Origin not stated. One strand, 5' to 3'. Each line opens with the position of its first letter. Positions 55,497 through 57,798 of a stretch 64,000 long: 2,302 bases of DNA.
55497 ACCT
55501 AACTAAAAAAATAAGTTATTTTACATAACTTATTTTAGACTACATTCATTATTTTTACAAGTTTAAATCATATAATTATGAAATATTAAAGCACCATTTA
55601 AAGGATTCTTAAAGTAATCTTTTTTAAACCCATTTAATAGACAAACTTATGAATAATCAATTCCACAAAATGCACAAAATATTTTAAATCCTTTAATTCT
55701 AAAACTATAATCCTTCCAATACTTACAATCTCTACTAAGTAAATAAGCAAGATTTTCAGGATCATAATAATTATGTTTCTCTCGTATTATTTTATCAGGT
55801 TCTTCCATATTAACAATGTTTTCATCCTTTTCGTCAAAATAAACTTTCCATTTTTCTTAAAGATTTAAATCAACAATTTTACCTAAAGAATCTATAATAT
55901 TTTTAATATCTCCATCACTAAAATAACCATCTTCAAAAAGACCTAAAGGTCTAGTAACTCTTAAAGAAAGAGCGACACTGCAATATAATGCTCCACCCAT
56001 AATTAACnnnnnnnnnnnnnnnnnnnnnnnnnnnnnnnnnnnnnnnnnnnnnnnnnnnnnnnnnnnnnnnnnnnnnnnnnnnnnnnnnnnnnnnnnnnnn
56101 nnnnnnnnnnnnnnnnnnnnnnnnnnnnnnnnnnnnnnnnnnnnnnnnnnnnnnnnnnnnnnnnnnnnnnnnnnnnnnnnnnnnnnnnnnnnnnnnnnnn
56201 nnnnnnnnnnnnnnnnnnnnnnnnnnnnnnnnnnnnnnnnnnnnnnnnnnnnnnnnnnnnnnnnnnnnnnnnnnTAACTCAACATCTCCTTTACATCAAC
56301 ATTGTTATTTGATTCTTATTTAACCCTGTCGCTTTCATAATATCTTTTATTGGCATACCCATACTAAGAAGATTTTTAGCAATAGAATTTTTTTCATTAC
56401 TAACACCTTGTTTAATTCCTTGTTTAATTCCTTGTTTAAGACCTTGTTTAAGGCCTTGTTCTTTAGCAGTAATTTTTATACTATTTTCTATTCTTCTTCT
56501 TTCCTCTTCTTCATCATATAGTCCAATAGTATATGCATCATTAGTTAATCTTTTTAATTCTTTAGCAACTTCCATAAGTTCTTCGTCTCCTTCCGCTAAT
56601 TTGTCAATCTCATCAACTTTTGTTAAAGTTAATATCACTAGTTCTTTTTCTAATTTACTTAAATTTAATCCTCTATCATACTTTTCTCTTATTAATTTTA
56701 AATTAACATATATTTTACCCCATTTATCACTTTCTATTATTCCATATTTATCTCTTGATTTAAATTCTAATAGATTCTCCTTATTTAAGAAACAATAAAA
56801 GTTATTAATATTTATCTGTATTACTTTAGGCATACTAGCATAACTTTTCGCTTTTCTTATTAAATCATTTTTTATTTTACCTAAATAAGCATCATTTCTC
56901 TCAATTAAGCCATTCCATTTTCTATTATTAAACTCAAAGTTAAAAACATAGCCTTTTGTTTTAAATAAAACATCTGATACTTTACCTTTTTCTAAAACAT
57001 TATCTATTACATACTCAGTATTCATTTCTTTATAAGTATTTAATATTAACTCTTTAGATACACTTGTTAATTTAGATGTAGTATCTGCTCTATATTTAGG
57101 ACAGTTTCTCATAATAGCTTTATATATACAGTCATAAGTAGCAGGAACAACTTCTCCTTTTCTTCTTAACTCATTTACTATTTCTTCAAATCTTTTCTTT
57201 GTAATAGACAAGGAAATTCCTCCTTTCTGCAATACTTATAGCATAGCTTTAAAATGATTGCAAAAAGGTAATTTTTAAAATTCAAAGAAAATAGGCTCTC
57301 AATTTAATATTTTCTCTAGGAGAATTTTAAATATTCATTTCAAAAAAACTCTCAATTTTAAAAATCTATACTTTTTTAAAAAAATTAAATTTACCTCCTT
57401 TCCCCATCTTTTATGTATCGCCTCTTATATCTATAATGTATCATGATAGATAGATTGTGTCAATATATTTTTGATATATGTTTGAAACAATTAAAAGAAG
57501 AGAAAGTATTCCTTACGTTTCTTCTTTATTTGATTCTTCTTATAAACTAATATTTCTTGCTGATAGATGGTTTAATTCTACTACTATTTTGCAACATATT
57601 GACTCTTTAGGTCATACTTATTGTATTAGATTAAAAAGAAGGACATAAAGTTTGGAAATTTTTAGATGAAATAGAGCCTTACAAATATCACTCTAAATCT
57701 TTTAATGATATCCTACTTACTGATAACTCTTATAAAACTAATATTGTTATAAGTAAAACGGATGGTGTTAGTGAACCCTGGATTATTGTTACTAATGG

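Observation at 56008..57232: Rpn nuclease with an internal start site plus a duplicated free-standing antitoxin-like module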

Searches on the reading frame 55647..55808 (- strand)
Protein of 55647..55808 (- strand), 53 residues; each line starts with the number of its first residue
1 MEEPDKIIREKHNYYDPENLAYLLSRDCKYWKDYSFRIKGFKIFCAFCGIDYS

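Call 62: search_protein_families(library=pfam, proteins=[window:55647-55808:-], max_evalue=0.1)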
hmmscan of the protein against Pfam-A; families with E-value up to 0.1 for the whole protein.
window:55647-55808:- (53 aa): 1 family
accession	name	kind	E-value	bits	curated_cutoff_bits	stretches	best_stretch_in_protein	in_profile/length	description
PF18021.7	Agglutinin_C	-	0.0073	17.2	26.8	1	10-45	23-58/93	Agglutinin C-terminal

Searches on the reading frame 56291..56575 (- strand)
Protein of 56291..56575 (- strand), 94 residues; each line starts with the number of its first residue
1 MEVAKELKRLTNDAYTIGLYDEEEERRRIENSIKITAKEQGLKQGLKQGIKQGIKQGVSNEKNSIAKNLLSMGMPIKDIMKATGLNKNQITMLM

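Call 3: search_protein_families(library=pfam, proteins=[window:56291-56575:-], max_evalue=1)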
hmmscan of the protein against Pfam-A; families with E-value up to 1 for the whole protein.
window:56291-56575:- (94 aa): 1 family
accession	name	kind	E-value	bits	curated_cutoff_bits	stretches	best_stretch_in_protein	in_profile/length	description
PF05105.17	Phage_holin_4_1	-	0.098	13.2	22.2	1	58-82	85-109/116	Bacteriophage holin family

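Call 21: search_solved_structures(query=window:56291-56575:-, max_evalue=10, show_alignments=2)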
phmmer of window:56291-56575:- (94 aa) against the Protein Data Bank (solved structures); distinct sequences matched with E-value up to 10: 1.
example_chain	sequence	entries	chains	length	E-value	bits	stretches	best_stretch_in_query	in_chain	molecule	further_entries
7th0_A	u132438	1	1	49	0.009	19.7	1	56-90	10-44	Recombination-promoting nuclease RpnA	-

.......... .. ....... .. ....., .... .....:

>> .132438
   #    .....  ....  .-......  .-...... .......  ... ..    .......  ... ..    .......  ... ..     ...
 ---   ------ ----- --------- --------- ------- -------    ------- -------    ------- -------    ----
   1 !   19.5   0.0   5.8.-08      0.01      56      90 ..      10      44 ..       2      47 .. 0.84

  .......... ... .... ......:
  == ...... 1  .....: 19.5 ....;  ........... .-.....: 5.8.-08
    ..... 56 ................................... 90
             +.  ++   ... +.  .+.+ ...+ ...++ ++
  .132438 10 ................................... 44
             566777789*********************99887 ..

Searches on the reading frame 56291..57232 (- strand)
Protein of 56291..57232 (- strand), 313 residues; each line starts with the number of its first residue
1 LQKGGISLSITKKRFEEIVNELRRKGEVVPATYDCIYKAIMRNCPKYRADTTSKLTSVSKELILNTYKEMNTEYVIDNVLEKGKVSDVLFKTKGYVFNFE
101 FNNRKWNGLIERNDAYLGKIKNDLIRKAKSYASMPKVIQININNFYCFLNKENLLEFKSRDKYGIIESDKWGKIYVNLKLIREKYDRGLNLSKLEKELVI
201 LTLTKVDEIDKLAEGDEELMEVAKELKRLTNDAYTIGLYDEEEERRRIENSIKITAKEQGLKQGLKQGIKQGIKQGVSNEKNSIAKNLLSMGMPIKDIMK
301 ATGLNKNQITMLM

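Call 3: search_protein_families(library=pfam, proteins=[window:56291-57232:-], max_evalue=1)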
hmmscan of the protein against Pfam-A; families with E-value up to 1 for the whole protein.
window:56291-57232:- (313 aa): 2 families
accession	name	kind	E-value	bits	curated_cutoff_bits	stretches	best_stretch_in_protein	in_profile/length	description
PF12784.13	PDDEXK_2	-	1.1e-06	29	27.4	1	69-247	40-220/229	PD-(D/E)XK nuclease family transposase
PF07900.17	DUF1670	-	0.019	14.8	25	1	168-235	34-101/220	Protein of unknown function (DUF1670)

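Call 4: search_protein_families(library=ncbifam, proteins=[window:56291-57232:-], max_evalue=1)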
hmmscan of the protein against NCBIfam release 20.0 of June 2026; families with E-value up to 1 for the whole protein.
window:56291-57232:- (313 aa): 8 families
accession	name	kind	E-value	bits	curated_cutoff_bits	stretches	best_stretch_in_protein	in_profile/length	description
TIGR01784.1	T_den_put_tspse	subfamily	7e-13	49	52.1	1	64-309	33-270/273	Rpn family recombination-promoting nuclease/putative transposase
NF009925.1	PRK13386.1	equivalog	6.2e-05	22.4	192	1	257-301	59-103/228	flagellar assembly protein FliH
NF004266.1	PRK05687.1-1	equivalog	0.0034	16.9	260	1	239-281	40-82/230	flagellar assembly protein FliH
NF004270.2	PRK05687.2-1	equivalog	0.0073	15.9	180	1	256-290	62-96/223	flagellar assembly protein FliH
TIGR01546.1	GAPDH-II_archae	equivalog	0.014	14.6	232.9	1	191-241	235-281/333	phosphorylating glyceraldehyde-3-phosphate dehydrogenase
NF004267.1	PRK05687.1-3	equivalog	0.016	14.4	293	1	255-288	94-127/266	flagellar assembly protein FliH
NF007361.0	PRK09857.1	equivalog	0.056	12.9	583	1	274-309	252-287/292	recombination-promoting nuclease RpnA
NF009544.0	PRK12928.1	subfamily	0.13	11.5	210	1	183-239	191-247/300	lipoyl synthase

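Call 35: find_homologous_proteins(query=window:56291-57211:-, max_evalue=0.00001)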
Query window:56291-57211:- (306 aa): 524 proteins with E <= 0.00001 among 2734 candidates; the best 120 are listed.
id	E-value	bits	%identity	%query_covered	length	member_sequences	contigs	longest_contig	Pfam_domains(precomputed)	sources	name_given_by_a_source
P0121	1.9e-185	633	98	100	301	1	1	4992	PF12784.14,PF27070.1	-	-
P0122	4.0e-179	612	94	100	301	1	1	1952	PF12784.14,PF27070.1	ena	-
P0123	1.9e-176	604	92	100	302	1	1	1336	PF12784.14,PF27070.1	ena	-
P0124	4.6e-173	592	90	100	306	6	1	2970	PF12784.14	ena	-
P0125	5.1e-173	592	91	100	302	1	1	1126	PF12784.14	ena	-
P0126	6.5e-172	589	89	100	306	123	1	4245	PF12784.14,PF27070.1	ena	-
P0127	6.7e-171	585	90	100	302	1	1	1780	PF12784.14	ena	-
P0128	2.1e-170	584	88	100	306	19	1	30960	PF12784.14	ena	-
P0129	2.6e-170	583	89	100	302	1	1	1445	PF12784.14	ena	-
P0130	4.1e-170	583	87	100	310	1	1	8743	PF12784.14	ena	-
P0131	6.6e-170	582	89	100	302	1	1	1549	PF12784.14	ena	-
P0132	9.8e-170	581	87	100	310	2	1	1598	PF12784.14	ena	-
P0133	1.2e-169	581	89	100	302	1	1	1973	PF12784.14,PF27070.1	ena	-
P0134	1.6e-169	581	86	100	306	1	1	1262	PF27070.1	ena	-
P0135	1.8e-169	581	90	100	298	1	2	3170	PF12784.14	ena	-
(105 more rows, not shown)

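Call 43: search_protein_representatives(protein=window:56291-57211:-)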
Query: 306 residues. Proteins with E-value up to 0.001 (for the whole library): 2016; up to 1e-10: 284; up to 1e-30: 19. The best 150 are listed.
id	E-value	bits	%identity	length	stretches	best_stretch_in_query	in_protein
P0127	2.1e-171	585.3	91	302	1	1-306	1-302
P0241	1.2e-68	248.2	51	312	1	20-306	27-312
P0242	2.6e-65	237.2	45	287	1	16-304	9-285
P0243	2.1e-50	188.3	38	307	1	11-304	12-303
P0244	2.3e-47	178.3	38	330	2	13-273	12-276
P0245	2.6e-42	161.7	68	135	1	165-306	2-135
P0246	3.3e-42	161.4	36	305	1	7-302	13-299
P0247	5.0e-42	160.8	37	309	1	17-303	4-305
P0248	1.0e-39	153.2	36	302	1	18-302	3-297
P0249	1.6e-37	146.0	85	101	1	1-86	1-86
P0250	1.6e-36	142.7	36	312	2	20-270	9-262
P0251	2.8e-34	135.4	32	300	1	15-303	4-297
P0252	2.0e-33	132.6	32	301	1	19-303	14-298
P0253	3.7e-33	131.7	32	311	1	17-303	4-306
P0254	1.1e-32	130.2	40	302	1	18-302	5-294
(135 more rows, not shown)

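Call 54: predict_structure(alignment_id=A1)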
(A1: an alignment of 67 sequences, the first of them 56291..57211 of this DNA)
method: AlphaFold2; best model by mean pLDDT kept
length: 306 residues; sequences in the alignment: 67
mean_pLDDT: 90.6   pTM: 0.79
mean pLDDT of the five models: 90.6, 90.5, 90.5, 88.1, 87.1
residues with pLDDT >= 90: 226; 70-90: 52; 50-70: 28; < 50: 0
segments of 3 or more residues with pLDDT < 50: none
pLDDT, mean of each block of 10 residues (from residue 1): 72 91 89 96 98 98 80 65 97 93 92 94 95 96 93 96 96 98 98 98 98 97 75 63 77 89 93 95 97 96 93
secondary structure, 60 per line:
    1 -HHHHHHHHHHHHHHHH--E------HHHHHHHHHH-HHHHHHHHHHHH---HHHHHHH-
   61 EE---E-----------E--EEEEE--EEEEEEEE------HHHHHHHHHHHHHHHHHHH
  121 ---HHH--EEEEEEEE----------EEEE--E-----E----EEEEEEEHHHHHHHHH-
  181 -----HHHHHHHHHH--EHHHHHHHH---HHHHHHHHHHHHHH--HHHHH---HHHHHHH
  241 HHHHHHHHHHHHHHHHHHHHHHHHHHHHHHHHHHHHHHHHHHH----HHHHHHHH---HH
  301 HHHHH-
elements in order: H2-17 H27-36 H38-49 H53-59 E81-85 E88-95 H102-120 E129-136 E147-150 E164-170 H171-179 H186-195 H199-206 H210-223 H226-230 H234-283 H288-295 H299-305

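Call 59: fold_search(model_id=the predicted structure, library=pdb)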
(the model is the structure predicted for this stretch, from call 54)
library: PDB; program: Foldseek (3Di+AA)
matches with E <= 10: 379; with E <= 0.001: 2
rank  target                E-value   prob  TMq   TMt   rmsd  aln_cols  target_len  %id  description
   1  6hz4_N                2.3e-04  1.00  0.25  0.42   9.1       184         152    9  Structure of McrBC without DNA binding domains (one half of the full complex) (released 2019-07-24)
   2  6hz4_M                5.8e-04  0.99  0.21  0.20   7.7       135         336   11  Structure of McrBC without DNA binding domains (one half of the full complex) (released 2019-07-24)
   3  7vsr_M                1.1e-03  0.99  0.22  0.22   7.8       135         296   10  Structure of McrBC (stalkless mutant) (released 2023-02-15)
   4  5lhc_A                1.1e-02  0.44  0.21  0.13  17.9       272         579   11  The structure of D456A mutant of Nt.BspD6I nicking endonuclease at 0.24 nm resolution . (released 2017-08-16)
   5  6qnz_A                1.4e-02  0.63  0.24  0.14  14.9       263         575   12  Crystal structure of the site-specific DNA nickase N.BspD6I E418A Mutant (released 2020-03-04)
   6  9wuf                  1.4e-02  0.60  0.17  0.05  14.0       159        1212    9  Cryo-EM structure of Upx (released 2026-02-11)
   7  5liz                  1.8e-02  0.60  0.24  0.14  15.1       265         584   12  The structure of Nt.BspD6I nicking endonuclease with all cysteines mutated by serine residues at 0.19 nm resolution . (released 2017-08-02)
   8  5liq_B                2.2e-02  0.51  0.20  0.12  14.6       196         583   12  The structure of C160S,C508S,C578S mutant of Nt.BspD6I nicking endonuclease at 0.185 nm resolution . (released 2017-08-02)
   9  1y88                  2.5e-02  0.33  0.19  0.27  11.6       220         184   14  Crystal Structure of Protein of Unknown Function AF1548 (released 2004-12-21)
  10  7orl_A                2.8e-02  0.35  0.19  0.04  14.2       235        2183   14  La Crosse virus polymerase at transcription initiation stage (released 2022-02-16)
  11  6qnz_B                3.0e-02  0.47  0.24  0.14  14.9       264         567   12  Crystal structure of the site-specific DNA nickase N.BspD6I E418A Mutant (released 2020-03-04)
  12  6z6b_EEE              3.4e-02  0.28  0.19  0.05  14.1       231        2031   15  Structure of full-length La Crosse virus L protein (polymerase) (released 2020-07-29)
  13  6z6b_PPP              4.4e-02  0.25  0.19  0.05  14.3       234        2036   14  Structure of full-length La Crosse virus L protein (polymerase) (released 2020-07-29)
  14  5liq_A                4.9e-02  0.25  0.21  0.12  17.8       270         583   11  The structure of C160S,C508S,C578S mutant of Nt.BspD6I nicking endonuclease at 0.185 nm resolution . (released 2017-08-02)
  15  9nl2_A                5.6e-02  0.41  0.22  0.09  11.5       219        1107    9  Structure of R2 retrotransposon protein from Platysternon megacephalum initiating target-primed reverse transcription (released 2025-06-18)
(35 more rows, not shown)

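Call 63: search_protein_families(library=padloc, proteins=[window:56291-57211:-], max_evalue=0.1)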
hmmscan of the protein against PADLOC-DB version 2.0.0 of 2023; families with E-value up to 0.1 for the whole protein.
window:56291-57211:- (306 aa): 1 family
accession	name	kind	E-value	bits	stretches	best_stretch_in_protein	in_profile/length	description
PDLC01084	C3a178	-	3.9e-05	22.1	1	236-285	37-87/90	putative invertase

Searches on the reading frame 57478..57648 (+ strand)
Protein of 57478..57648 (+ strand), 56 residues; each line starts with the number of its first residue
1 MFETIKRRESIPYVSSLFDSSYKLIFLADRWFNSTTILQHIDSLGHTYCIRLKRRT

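Call 62: search_protein_families(library=pfam, proteins=[window:57478-57648:+], max_evalue=0.1)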
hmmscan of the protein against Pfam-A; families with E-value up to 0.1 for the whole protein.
window:57478-57648:+ (56 aa): 1 family
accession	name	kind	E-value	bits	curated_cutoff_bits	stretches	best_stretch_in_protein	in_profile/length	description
PF01609.27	DDE_Tnp_1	-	0.038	14.2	23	1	22-55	76-109/200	Transposase DDE domain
